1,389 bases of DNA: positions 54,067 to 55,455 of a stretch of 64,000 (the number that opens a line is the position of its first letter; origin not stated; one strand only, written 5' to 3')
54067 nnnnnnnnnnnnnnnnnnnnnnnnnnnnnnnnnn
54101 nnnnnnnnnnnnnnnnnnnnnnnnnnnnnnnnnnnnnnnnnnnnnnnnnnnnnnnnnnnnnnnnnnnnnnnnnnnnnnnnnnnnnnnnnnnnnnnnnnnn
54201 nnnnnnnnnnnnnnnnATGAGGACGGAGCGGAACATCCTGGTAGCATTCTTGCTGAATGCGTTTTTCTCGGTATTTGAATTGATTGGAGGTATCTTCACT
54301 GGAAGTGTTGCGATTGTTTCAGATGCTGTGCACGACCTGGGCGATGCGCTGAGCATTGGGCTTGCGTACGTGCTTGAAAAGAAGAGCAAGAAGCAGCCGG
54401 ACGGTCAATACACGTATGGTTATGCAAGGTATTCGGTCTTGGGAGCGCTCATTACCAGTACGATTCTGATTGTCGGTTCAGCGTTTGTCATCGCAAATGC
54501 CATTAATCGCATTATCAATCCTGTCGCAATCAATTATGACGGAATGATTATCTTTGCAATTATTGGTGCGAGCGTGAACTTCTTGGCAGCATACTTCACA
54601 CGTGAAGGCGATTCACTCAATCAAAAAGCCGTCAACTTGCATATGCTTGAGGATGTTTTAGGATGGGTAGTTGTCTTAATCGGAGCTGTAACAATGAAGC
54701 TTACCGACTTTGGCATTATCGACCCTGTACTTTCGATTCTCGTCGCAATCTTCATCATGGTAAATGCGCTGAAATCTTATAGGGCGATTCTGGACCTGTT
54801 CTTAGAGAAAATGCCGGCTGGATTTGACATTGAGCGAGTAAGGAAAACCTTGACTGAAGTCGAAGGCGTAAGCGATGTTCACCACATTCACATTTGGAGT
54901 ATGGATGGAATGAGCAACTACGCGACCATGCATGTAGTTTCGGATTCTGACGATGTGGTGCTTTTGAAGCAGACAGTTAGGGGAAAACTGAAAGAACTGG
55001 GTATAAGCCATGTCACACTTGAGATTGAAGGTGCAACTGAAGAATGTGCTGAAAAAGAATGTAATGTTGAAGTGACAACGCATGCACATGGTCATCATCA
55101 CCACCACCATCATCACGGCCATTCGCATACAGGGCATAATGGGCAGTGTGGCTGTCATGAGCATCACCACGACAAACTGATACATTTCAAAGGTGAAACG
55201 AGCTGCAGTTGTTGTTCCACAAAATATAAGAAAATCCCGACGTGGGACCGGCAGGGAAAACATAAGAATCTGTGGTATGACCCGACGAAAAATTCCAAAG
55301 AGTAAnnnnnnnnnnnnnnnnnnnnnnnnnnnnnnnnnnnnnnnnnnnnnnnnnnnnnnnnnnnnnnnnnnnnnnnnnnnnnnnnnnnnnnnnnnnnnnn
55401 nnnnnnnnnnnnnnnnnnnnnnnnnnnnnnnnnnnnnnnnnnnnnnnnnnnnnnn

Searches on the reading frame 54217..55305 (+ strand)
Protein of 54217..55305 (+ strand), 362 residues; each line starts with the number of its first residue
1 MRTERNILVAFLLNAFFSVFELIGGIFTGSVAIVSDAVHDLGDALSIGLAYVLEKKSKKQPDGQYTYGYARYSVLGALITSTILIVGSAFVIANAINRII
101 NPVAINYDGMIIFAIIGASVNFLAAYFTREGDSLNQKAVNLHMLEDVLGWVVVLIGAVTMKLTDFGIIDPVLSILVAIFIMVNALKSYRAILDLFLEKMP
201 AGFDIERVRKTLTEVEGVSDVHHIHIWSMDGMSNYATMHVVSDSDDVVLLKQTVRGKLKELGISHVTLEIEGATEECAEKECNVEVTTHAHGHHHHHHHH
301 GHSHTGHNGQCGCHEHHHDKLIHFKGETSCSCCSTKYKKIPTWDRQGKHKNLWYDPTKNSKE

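Call 33: search_protein_families(library=pfam, proteins=[window:54217-55305:+], max_evalue=0.001)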
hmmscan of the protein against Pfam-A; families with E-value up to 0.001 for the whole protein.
window:54217-55305:+ (362 aa): 2 families
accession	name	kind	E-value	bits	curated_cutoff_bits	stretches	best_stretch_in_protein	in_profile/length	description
PF01545.26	Cation_efflux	-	3.3e-41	141.7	26.6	1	7-187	1-189/198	Cation efflux family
PF16916.11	ZT_dimer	-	8.8e-09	35.7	26.7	1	202-270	3-75/78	Dimerisation domain of Zinc Transporter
